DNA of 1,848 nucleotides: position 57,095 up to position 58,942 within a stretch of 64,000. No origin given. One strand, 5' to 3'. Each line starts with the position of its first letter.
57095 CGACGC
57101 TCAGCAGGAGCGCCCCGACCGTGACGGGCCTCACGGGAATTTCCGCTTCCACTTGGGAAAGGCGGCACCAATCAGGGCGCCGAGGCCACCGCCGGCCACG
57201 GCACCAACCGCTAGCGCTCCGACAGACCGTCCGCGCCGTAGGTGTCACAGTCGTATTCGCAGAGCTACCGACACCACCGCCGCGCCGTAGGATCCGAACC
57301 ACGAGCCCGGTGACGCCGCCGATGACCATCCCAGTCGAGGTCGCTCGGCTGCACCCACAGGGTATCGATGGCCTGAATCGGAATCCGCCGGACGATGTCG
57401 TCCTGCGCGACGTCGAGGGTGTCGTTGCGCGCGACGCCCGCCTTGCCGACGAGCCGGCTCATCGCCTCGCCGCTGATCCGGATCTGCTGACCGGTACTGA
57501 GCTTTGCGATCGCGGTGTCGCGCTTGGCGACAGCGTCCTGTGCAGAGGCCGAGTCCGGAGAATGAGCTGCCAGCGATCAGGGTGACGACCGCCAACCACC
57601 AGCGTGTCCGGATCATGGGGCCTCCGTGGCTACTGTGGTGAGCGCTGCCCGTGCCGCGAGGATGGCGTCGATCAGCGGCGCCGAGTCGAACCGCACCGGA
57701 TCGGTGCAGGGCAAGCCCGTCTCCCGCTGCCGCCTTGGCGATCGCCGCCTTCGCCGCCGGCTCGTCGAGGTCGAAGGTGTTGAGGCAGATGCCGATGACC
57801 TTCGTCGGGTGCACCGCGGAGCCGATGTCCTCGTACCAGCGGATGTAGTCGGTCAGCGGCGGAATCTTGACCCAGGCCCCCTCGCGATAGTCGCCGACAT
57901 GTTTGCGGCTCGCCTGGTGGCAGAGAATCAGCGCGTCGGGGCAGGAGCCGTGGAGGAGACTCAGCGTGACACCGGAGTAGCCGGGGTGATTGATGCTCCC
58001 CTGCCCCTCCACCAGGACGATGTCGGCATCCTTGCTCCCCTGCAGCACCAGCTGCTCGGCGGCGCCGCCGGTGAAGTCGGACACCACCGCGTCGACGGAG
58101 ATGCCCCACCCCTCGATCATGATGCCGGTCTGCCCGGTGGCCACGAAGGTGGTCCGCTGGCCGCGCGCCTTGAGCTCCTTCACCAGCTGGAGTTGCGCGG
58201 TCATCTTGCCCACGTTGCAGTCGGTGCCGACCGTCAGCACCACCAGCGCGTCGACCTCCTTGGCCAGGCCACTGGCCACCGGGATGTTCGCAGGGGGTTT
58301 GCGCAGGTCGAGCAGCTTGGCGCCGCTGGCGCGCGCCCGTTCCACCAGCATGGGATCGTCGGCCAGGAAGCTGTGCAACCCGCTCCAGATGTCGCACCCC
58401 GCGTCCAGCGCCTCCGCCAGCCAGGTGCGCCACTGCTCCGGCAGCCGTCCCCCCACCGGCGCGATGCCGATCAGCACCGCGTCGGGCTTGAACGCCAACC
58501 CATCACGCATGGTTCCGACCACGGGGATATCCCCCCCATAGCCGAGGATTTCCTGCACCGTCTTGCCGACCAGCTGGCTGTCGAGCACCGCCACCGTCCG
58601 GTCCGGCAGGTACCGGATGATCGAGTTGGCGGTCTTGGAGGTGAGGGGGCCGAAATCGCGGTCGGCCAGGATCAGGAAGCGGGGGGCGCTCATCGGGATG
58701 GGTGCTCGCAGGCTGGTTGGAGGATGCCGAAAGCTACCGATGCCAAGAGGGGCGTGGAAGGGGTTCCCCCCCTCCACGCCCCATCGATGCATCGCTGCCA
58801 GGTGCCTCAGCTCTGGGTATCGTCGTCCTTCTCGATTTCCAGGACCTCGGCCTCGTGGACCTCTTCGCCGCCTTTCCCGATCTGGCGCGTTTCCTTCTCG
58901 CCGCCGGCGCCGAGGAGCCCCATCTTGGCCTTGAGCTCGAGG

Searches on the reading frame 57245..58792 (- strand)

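Call 51: search_protein_families(library=pfam, proteins=[window:57245-58792:-], max_evalue=0.00001)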
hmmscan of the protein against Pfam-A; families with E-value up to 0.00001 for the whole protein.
window:57245-58792:- (515 aa): 2 families
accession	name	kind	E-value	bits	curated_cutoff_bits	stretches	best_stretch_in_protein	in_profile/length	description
PF07755.17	DUF1611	-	5.1e-67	225.6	25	1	172-356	2-183/201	Domain of unknown function (DUF1611_C) P-loop domain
PF17396.8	DUF1611_N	-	4.3e-27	94.7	22.6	1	73-166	2-95/95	Domain of unknown function (DUF1611_N) Rossmann-like domain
